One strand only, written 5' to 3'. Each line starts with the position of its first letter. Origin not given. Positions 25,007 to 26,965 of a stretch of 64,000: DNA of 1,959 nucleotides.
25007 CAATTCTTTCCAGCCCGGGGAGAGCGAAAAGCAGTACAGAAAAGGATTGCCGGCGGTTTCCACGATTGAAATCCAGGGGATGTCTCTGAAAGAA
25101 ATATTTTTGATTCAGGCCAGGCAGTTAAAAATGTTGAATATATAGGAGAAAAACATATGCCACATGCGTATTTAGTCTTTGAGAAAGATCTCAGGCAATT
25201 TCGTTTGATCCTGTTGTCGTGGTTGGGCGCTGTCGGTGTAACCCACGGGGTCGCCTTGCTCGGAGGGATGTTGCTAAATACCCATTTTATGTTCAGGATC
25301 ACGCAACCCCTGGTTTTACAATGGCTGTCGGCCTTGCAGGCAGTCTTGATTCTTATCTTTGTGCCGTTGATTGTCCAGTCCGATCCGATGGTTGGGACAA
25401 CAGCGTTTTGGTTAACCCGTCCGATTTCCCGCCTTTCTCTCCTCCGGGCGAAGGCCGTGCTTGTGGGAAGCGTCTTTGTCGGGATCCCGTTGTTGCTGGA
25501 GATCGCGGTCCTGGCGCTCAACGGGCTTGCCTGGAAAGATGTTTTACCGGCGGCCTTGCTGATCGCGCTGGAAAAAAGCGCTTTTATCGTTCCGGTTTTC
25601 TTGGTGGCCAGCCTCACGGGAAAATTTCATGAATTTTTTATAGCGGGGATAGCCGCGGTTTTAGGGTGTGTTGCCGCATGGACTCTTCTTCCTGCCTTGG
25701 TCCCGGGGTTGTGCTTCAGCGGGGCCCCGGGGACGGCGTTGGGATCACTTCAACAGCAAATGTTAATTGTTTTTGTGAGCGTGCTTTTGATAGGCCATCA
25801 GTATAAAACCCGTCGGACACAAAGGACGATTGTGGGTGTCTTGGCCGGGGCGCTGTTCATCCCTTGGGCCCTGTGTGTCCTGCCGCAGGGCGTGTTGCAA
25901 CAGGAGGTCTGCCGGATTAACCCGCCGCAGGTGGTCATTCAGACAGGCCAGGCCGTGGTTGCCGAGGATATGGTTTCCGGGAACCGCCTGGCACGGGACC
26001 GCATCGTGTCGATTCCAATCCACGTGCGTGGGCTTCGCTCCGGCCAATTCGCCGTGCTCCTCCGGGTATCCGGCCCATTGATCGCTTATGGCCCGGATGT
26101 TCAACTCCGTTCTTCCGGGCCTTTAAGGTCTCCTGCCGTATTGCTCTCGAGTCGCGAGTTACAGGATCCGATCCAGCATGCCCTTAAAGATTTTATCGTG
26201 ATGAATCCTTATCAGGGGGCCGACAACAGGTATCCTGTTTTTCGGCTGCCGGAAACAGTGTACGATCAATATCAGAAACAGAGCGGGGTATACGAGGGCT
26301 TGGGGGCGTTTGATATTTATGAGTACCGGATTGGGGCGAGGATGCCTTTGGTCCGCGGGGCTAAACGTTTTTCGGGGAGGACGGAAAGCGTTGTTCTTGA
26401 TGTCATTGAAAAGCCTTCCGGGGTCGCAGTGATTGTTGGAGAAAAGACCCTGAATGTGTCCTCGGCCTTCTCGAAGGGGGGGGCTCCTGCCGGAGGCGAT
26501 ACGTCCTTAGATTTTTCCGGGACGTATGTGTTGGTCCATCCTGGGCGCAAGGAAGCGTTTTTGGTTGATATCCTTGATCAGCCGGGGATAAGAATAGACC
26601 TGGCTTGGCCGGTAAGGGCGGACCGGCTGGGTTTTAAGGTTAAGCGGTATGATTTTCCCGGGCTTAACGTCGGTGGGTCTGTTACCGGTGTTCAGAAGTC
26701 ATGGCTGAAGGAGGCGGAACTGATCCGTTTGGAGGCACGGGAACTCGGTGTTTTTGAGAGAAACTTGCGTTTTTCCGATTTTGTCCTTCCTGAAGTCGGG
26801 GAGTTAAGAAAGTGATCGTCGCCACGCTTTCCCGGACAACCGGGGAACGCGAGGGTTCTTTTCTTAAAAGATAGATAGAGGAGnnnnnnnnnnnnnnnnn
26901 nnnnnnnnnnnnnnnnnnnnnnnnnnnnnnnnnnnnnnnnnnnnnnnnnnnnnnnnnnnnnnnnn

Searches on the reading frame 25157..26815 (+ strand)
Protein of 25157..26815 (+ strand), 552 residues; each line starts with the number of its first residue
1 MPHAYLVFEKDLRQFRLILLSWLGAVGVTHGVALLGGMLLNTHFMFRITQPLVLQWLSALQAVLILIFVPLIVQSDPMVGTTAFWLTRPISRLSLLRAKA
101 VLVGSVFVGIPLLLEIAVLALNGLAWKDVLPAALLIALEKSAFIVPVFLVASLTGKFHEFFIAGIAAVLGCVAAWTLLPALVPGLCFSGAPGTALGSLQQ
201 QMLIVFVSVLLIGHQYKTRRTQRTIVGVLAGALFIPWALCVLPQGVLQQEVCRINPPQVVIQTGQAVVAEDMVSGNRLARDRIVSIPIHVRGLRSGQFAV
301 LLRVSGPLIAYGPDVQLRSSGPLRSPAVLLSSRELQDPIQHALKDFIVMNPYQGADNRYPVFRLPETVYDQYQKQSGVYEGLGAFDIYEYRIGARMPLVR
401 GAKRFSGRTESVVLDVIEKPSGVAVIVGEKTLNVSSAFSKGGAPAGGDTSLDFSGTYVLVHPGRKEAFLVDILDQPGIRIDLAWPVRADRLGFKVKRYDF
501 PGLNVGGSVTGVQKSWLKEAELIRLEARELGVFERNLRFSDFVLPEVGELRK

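Call 10: search_protein_families(library=pfam, proteins=[window:25157-26815:+], max_evalue=0.001)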
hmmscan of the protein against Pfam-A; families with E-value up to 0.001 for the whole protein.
window:25157-26815:+ (552 aa): 0 families

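Call 25: search_protein_families(library=ncbifam, proteins=[window:25157-26815:+], max_evalue=0.001)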
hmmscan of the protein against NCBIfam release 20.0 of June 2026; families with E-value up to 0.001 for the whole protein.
window:25157-26815:+ (552 aa): 0 families

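Call 77: search_protein_families(library=pfam, proteins=[window:25157-26815:+], max_evalue=10)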
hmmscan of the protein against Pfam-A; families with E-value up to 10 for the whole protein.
window:25157-26815:+ (552 aa): 1 family
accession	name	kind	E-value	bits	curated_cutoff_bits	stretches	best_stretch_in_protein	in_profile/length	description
PF10032.14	Pho88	-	0.11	12.3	25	1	36-89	103-152/184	Phosphate transport (Pho88)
